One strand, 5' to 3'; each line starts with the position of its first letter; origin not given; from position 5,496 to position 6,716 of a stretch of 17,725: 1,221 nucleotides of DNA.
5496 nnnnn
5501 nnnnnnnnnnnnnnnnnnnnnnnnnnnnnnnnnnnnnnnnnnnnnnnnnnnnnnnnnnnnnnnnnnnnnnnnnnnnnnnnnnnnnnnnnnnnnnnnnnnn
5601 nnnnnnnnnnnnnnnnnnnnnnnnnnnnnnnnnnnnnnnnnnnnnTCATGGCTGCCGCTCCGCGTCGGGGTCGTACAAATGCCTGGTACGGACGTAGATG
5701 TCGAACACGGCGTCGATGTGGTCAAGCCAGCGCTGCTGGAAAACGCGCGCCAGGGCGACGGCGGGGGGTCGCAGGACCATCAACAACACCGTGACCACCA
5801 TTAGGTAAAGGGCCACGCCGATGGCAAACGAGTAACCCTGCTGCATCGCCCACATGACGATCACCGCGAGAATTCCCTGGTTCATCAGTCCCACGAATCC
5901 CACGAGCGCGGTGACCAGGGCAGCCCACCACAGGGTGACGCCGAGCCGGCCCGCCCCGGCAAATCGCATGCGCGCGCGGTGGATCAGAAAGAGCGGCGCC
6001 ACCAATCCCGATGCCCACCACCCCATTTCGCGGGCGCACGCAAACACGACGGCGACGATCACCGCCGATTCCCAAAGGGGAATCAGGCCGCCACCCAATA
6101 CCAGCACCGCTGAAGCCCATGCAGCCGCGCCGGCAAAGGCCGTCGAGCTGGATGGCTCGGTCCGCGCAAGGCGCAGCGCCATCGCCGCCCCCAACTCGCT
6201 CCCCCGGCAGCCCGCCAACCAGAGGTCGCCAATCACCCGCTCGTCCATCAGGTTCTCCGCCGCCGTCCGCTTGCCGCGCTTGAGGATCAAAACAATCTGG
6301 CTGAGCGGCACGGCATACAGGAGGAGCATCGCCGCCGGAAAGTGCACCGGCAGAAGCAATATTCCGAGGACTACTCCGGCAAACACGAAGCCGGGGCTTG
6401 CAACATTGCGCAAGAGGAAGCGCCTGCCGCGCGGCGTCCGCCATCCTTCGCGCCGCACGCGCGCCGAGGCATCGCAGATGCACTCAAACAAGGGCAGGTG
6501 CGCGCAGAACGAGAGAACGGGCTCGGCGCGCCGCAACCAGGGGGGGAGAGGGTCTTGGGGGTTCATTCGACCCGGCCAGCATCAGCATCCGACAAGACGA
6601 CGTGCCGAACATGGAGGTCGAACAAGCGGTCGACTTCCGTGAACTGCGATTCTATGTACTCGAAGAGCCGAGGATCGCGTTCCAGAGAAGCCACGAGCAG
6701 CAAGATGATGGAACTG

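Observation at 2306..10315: An ~8 kb translationally coupled operon links an amidohydrolase, a 12-TM protein, the A/B module, a secreted SGNH hydrolase and a His-rich DUF3144 protein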

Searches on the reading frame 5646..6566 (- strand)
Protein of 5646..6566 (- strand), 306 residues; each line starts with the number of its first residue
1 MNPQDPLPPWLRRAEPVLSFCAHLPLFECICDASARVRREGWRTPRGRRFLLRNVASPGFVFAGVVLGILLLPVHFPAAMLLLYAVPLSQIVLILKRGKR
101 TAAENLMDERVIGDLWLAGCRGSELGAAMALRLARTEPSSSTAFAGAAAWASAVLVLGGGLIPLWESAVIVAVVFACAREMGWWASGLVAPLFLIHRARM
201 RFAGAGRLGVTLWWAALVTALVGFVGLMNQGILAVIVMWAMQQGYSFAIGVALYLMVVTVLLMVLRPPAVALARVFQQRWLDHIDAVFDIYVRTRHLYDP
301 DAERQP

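Call 4: search_protein_families(library=pfam, proteins=[window:5646-6566:-], max_evalue=0.1)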
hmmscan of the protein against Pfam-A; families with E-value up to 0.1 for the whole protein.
window:5646-6566:- (306 aa): 0 families

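Call 5: search_protein_families(library=ncbifam, proteins=[window:5646-6566:-], max_evalue=0.1)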
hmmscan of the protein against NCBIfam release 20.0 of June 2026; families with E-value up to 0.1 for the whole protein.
window:5646-6566:- (306 aa): 0 families

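Call 10: find_encoding_contigs(protein=window:5646-6566:-, flank=10000, max_places=6)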
Protein window:5646-6566:- (306 aa): no gene with exactly this product is on record in the collection.

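Call 11: find_homologous_proteins(query=window:5646-6566:-)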
Query window:5646-6566:- (306 aa): 2 proteins with E <= 0.001 among 8000 candidates.
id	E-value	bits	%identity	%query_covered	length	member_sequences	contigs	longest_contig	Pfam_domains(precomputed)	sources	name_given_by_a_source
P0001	3.7e-197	672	100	100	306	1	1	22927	-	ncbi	-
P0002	1.4e-127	444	83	83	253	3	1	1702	-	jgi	jgi:hypothetical protein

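Call 12: find_encoding_contigs(protein=P0001, flank=10000)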
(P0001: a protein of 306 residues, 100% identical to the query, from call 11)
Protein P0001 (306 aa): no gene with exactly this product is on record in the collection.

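Call 13: find_encoding_contigs(protein=P0002, flank=10000)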
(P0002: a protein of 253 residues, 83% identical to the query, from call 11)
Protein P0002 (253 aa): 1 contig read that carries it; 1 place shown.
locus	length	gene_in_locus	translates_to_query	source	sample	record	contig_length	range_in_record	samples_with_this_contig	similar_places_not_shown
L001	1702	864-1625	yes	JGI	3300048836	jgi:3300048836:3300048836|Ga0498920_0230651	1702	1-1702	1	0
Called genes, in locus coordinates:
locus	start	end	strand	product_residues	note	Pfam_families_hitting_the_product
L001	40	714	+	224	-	-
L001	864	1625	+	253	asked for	-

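Call 20: search_protein_representatives(alignment_id=A1)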
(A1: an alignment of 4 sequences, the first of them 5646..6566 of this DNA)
Query: 4 sequences, 336 profile positions. Proteins with E-value up to 0.001 (for the whole library): 49; up to 1e-10: 10; up to 1e-30: 4. The best 49 are listed.
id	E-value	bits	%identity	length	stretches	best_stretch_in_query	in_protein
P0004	1.5e-141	488.1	-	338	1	1-335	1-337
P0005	6.7e-141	486.0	-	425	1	1-335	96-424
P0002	1.2e-67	245.2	-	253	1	55-334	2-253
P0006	6.2e-59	216.6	-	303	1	1-334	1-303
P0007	5.1e-26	108.3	-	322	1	3-325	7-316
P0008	1.1e-22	97.4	-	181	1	164-335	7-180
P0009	2.1e-18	83.4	-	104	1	237-335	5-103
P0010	4.4e-14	69.1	-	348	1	3-334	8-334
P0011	9.0e-12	61.5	-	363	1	5-334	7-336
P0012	8.9e-11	58.3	-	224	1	121-335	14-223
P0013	1.2e-10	57.8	-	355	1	5-334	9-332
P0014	3.5e-10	56.3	-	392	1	3-331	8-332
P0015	4.8e-10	55.8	-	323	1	127-333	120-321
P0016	4.9e-10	55.8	-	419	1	4-334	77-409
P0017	6.8e-10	55.3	-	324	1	8-331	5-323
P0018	8.2e-10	55.1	-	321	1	6-332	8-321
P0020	9.7e-10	54.8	-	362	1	3-334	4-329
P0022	2.0e-08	50.6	-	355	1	5-336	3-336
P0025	6.1e-08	48.9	-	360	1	5-334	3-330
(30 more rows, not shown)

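Call 27: find_related_loci(query=A3, collection=genome_contigs, flank=10000)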
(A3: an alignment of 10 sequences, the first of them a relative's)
Query A3 (348 aa) in genome_contigs; peptide patterns used: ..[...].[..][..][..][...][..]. (x = any residue, [..] = any of these).
62 stretches matched a pattern; 6 encode a relative of the query (tblastn E <= 1e-3); 6 distinct loci.
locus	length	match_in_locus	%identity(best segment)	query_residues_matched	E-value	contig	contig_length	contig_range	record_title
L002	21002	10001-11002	33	7-334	1e-39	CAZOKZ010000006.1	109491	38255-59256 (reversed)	MAG TPA_asm: uncultured Candidatus Sumerlaeota bacterium isolate SRP304446_co1_162 genome assembly, contig: NODE_84_leng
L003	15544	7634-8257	34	9-221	9e-26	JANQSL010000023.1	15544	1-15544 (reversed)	MAG: Candidatus Sumerlaeia bacterium isolate IP29b_bin.95 k99_758533, whole genome shotgun sequence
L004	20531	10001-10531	33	8-177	1e-18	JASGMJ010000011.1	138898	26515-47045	MAG: Candidatus Sumerlaeota bacterium isolate DJKA124_ANT21_bin.23 scaffold_15, whole genome shotgun sequence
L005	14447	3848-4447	30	9-201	3e-18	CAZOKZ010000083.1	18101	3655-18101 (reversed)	MAG TPA_asm: uncultured Candidatus Sumerlaeota bacterium isolate SRP304446_co1_162 genome assembly, contig: NODE_2163_le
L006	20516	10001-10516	32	3-174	4e-17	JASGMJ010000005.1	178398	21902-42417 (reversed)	MAG: Candidatus Sumerlaeota bacterium isolate DJKA124_ANT21_bin.23 scaffold_5, whole genome shotgun sequence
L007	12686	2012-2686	36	9-236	9e-33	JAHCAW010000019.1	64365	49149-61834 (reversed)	MAG: Candidatus Sumerlaeia bacterium isolate ACE_SUM1 SUM1_19, whole genome shotgun sequence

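Call 31: list_cluster_members(proteins=[P0001, P0003, P0004, P0005, P0006, P0007])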
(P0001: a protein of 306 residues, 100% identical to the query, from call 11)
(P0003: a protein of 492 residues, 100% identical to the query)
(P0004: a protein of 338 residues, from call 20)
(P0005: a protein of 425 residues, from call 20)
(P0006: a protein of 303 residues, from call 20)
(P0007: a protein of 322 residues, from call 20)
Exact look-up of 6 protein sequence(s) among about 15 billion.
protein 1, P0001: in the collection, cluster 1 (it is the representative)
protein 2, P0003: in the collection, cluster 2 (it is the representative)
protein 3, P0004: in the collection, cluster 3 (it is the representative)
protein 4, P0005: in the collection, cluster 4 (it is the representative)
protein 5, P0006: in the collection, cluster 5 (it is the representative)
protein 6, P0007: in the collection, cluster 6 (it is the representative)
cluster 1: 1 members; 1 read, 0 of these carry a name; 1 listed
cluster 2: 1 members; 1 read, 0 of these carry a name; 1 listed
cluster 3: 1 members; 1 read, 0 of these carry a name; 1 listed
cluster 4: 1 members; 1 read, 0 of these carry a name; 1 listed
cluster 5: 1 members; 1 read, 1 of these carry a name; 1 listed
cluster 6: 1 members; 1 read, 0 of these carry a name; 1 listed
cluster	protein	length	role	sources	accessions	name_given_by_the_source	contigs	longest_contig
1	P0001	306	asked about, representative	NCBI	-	-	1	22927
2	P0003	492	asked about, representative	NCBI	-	-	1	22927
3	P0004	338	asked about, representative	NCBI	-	-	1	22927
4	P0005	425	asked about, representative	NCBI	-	-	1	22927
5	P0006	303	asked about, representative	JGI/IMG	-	hypothetical protein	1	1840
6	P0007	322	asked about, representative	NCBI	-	-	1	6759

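Call 32: find_encoding_contigs(protein=P0007, flank=10000)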
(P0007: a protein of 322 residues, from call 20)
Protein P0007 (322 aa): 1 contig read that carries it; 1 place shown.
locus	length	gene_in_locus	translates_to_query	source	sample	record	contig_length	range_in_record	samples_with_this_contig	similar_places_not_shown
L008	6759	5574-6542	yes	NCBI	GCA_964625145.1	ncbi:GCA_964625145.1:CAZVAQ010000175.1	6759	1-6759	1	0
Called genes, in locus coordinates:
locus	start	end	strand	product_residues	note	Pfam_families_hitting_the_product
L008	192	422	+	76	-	-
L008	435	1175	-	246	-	PF02585:PIG-L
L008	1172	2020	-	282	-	PF00899:ThiF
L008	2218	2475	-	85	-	PF01206:TusA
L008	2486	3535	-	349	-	PF01145:Band_7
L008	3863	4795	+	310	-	PF01979:Amidohydro_1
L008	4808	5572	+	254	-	PF03328:HpcH_HpaI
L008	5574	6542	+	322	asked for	-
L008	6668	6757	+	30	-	?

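Call 33: find_encoding_contigs(protein=P0006, flank=10000)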
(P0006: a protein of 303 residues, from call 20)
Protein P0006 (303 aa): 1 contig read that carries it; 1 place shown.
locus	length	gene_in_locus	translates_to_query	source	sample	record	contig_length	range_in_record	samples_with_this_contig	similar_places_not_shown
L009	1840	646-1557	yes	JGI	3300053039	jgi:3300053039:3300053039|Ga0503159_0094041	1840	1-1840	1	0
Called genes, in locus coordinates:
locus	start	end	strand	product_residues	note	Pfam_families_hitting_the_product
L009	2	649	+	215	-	?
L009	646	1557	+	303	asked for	-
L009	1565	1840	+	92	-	?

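Call 35: predict_structure(alignment_id=A2)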
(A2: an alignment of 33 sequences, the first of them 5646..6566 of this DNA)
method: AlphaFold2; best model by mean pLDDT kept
length: 306 residues; sequences in the alignment: 33
mean_pLDDT: 83.1   pTM: 0.75
mean pLDDT of the five models: 83.1, 81.0, 78.8, 78.4, 77.5
residues with pLDDT >= 90: 93; 70-90: 176; 50-70: 34; < 50: 3
segments of 3 or more residues with pLDDT < 50: none
pLDDT, mean of each block of 10 residues (from residue 1): 74 90 92 91 93 88 88 88 87 79 77 94 93 81 77 75 82 85 77 69 61 74 68 75 86 90 90 88 93 94 78
secondary structure, 60 per line:
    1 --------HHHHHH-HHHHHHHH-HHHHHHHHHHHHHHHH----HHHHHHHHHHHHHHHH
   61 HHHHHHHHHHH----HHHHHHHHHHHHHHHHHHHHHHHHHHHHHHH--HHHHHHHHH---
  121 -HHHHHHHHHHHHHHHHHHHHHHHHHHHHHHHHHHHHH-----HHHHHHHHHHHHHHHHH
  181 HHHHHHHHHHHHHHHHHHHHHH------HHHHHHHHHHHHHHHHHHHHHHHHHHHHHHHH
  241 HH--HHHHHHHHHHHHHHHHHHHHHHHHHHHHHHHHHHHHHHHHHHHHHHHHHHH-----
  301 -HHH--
elements in order: H9-14 H16-23 H25-40 H45-71 H76-106 H109-117 H122-158 H164-202 H209-242 H245-295

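Call 37: search_protein_families(library=pfam, proteins=[L002:12010-12606:+, L002:7183-8046:-, L004:9382-9981:+, L004:11150-12571:+, L005:3088-3768:+, L005:5164-6462:+, L007:9761-10594:-, L007:284-1846:+, L003:8632-9732:-, L006:7545-9734:-], max_evalue=0.001)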
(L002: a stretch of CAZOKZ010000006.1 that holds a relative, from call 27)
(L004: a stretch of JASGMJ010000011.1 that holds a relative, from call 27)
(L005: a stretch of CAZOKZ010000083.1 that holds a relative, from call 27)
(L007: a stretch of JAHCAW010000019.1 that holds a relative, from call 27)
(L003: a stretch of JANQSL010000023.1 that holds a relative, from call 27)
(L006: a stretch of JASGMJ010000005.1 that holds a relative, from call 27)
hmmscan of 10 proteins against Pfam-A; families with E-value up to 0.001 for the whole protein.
L002:12010-12606:+ (198 aa): 1 family
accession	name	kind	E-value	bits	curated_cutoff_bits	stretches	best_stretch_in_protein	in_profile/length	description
PF01250.22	Ribosomal_S6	-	1.5e-26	92.8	27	1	49-139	1-89/90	Ribosomal protein S6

L002:7183-8046:- (287 aa): 1 family
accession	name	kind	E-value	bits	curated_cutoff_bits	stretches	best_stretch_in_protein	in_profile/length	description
PF07264.17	EI24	-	1.1e-25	91.4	32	1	35-254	1-193/199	Sulfate transporter CysZ/Etoposide-induced protein 2.4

L004:9382-9981:+ (199 aa): 1 family
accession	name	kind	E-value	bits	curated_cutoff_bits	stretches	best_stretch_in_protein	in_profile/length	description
PF13886.12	TM7S3_TM198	-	2.1e-07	31.2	29.2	1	15-171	3-156/199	TM7S3/TM198-like domain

L004:11150-12571:+ (473 aa): 4 families
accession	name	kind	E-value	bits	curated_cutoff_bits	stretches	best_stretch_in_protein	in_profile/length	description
PF02518.31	HATPase_c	-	3.8e-27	95.3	26.4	1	361-466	3-110/111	Histidine kinase-, DNA gyrase B-, and HSP90-like ATPase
PF00512.31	HisKA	-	3.8e-09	36.9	26.9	1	246-316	2-65/66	His Kinase A (phospho-acceptor) domain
PF13581.12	HATPase_c_2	-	7e-07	29.7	27.4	1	372-461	40-125/127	Histidine kinase-like ATPase domain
PF13589.12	HATPase_c_3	-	0.00094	19.7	25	0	365-426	4-61/137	Histidine kinase-, DNA gyrase B-, and HSP90-like ATPase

L005:3088-3768:+ (226 aa): 3 families
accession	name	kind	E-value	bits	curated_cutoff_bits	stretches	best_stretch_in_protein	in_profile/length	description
PF05099.18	TerB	-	4.6e-08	33.8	24.4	1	105-212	6-113/118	Tellurite resistance protein TerB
PF17032.10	Zn_ribbon_15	-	1.3e-07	32.7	28.9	1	34-79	2-47/73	zinc-ribbon family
PF04391.17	DUF533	-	0.00044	20.3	29.6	0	92-132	63-102/178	Protein of unknown function (DUF533)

L005:5164-6462:+ (432 aa): 1 family
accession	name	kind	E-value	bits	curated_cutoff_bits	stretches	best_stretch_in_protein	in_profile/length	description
PF00155.27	Aminotran_1_2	-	5.2e-37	128.3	19.7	1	45-407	12-346/361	Aminotransferase class I and II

L007:9761-10594:- (277 aa): 0 families

L007:284-1846:+ (520 aa): 1 family
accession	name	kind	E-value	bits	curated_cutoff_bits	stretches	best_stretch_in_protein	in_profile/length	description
PF00246.29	Peptidase_M14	-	3.1e-67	227.6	21.6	1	122-402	2-285/286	Zinc carboxypeptidase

L003:8632-9732:- (366 aa): 3 families
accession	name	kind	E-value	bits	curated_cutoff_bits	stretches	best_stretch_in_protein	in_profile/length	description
PF01207.24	Dus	-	2.1e-85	287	20.4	1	51-344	3-298/311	Dihydrouridine synthase (Dus)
PF01180.27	DHO_dh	-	5.3e-10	39.4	27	1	101-209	95-196/291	Dihydroorotate dehydrogenase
PF00977.27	His_biosynth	-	8.1e-05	22.6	23.6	1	146-263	101-222/228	Histidine biosynthesis protein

L006:7545-9734:- (729 aa): 0 families

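Call 43: search_solved_structures(query=A2, max_evalue=10)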
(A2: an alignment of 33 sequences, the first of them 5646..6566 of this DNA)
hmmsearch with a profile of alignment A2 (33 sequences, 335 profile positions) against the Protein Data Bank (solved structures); distinct sequences matched with E-value up to 10: 10.
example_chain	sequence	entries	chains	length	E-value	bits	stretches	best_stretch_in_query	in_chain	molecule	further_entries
5tcx_A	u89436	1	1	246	0.028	16.8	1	152-213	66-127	CD81 antigen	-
6b87_A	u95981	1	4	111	0.057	15.8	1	182-268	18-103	TMHC2_E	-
6mit_F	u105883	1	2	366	0.1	15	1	144-221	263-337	LPS export ABC transporter permease LptF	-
2klu_A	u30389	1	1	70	0.17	14.3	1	70-118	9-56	T-cell surface glycoprotein CD4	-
9ivk_A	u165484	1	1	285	0.3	13.5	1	231-304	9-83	HBC599 membrane protein binder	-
4aq5_B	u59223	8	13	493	0.43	13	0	70-114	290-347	ACETYLCHOLINE RECEPTOR BETA SUBUNIT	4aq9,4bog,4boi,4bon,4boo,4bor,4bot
5vox_c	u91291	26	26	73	0.58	12.5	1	149-198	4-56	V-type proton ATPase subunit e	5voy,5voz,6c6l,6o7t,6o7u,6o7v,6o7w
6uwz_C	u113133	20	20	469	2.2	10.6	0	56-114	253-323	Acetylcholine receptor subunit beta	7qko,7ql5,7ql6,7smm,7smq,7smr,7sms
9llg_M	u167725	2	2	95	5.4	9.3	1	235-294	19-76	De novo designed negative allosteric GPCR exoframe modulator targeting TM5/6/7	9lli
9qtq_M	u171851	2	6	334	7.8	8.8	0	161-267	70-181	Tetrahydromethanopterin S-methyltransferase subunit E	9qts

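Call 56: fold_search(model_id=the predicted structure, library=pdb)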
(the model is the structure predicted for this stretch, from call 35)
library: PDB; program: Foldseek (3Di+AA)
matches with E <= 10: 178; with E <= 0.001: 0
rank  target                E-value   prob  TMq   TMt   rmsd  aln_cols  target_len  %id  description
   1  4s0f_A                6.0e-01  0.60  0.31  0.21  10.5       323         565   11  Crystal structure of the peptidase-containing ABC transporter PCAT1 E648Q mutant complexed with ATPgS in an occluded c (released 2015-07-22)
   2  8vpb_A                8.5e-01  0.41  0.29  0.17  11.1       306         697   12  Cryo-EM structure of the ABC transporter PCAT1 bound with MgADP_Class_2 (released 2024-10-30)
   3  8vow_B                8.9e-01  0.41  0.28  0.19  11.9       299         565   12  Cryo-EM structure of the ABC transporter PCAT1 cysteine-free core bound with MgATP and Vi (released 2024-10-30)
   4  8vp9_A                9.7e-01  0.44  0.30  0.17  12.0       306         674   11  Cryo-EM structure of the cysteine-free ABC transporter PCAT1 bound with ADP and Substrate (released 2024-10-30)
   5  8vp5_A                9.7e-01  0.38  0.29  0.17  10.4       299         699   11  Cryo-EM structure of the ABC transporter PCAT1 bound with ADP and Substrate (released 2024-10-30)
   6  9nec_C                9.7e-01  0.08  0.13  0.13  20.8       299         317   15  AcA-EI-shaker with free peptide conformation A (released 2025-08-06)
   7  6bl6_A                1.1e+00  0.09  0.16  0.11  20.5       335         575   14  Crystallization of lipid A transporter MsbA from Salmonella typhimurium (released 2019-01-09)
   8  7a0g_HHH              1.1e+00  0.11  0.18  0.17  39.6       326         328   12  Structure of the SmhB pore of the tripartite alpha-pore forming toxin, Smh, from Serratia marcescens. (released 2021-03-31)
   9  6h2f_A                1.2e+00  0.08  0.16  0.15  39.0       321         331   14  Structure of the pre-pore AhlB of the tripartite alpha-pore forming toxin, AHL, from Aeromonas hydrophila. (released 2019-07-10)
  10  9f63                  1.2e+00  0.06  0.14  0.11  27.7       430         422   12  Crystal structure of Saccharomyces cerevisiae pH nine-sensitive protein 1 (PNS1) (released 2024-05-15)
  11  8dck_B                1.2e+00  0.16  0.23  0.15  14.6       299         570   14  Structure of hemolysin A secretion system HlyB/D complex, ATP-bound (released 2022-09-14)
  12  7p3r_A                1.2e+00  0.08  0.14  0.13  41.8       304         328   12  Helical structure of the toxin MakA from Vibrio cholera (released 2022-02-23)
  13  4ry2_A                1.3e+00  0.33  0.31  0.19   9.9       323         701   12  Crystal structure of the peptidase-containing ABC transporter PCAT1 (released 2015-07-22)
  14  8dmm_A                1.3e+00  0.11  0.21  0.13  15.7       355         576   14  Structure of the vanadate-trapped MsbA bound to KDL (released 2022-12-14)
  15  6h2f_E                1.3e+00  0.08  0.15  0.14  37.9       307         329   14  Structure of the pre-pore AhlB of the tripartite alpha-pore forming toxin, AHL, from Aeromonas hydrophila. (released 2019-07-10)
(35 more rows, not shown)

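Call 58: search_protein_families(library=padloc, proteins=[window:5646-6566:-], max_evalue=0.1)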
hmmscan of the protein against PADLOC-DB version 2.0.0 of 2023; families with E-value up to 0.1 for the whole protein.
window:5646-6566:- (306 aa): 0 families

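Call 59: search_protein_families(library=phrogs, proteins=[window:5646-6566:-], max_evalue=0.1)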
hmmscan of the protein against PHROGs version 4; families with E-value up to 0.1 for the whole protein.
window:5646-6566:- (306 aa): 0 families

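Call 66: list_cluster_members(proteins=[P0010, P0011, P0013, P0014, P0016, P0017, P0018, P0020, P0022, P0025])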
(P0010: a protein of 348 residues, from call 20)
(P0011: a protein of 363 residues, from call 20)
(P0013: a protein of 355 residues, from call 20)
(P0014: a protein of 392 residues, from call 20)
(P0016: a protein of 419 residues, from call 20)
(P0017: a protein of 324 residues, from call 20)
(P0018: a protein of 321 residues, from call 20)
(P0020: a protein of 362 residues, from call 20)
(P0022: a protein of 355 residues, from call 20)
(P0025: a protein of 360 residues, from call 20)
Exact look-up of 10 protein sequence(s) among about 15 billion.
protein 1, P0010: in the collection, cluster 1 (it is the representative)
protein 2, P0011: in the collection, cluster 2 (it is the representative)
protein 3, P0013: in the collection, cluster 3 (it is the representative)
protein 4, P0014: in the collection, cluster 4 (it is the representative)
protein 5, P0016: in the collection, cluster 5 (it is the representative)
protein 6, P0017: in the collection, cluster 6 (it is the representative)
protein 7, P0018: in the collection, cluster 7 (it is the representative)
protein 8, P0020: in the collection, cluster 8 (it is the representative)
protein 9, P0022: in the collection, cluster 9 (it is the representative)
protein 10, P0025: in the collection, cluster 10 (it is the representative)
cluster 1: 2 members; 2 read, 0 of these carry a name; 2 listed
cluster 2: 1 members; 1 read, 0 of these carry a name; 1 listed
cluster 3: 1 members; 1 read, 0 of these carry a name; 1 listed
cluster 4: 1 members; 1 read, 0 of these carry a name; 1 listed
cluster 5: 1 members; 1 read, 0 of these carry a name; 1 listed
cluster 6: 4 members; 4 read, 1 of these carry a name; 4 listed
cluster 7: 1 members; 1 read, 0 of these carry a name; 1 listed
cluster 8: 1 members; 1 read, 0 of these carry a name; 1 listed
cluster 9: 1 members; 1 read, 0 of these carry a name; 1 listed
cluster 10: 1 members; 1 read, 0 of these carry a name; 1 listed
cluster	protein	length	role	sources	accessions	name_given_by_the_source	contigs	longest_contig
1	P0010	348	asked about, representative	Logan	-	-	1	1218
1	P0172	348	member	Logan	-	-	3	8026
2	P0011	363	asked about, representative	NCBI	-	-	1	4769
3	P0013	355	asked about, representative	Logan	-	-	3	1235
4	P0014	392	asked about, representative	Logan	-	-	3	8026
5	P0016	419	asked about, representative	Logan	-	-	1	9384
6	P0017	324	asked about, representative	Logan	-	-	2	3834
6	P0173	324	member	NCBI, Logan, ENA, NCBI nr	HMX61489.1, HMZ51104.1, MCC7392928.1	MAG TPA: hypothetical protein PKD58_00310 [Candidatus Sumerlaeota bacterium] | hypothetical protein [Candidatus Sumerlaeota bacterium]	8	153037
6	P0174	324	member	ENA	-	-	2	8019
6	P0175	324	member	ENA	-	-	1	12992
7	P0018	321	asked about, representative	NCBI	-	-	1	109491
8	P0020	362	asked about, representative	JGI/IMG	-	-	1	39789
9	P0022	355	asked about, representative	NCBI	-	-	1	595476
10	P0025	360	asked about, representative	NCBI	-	-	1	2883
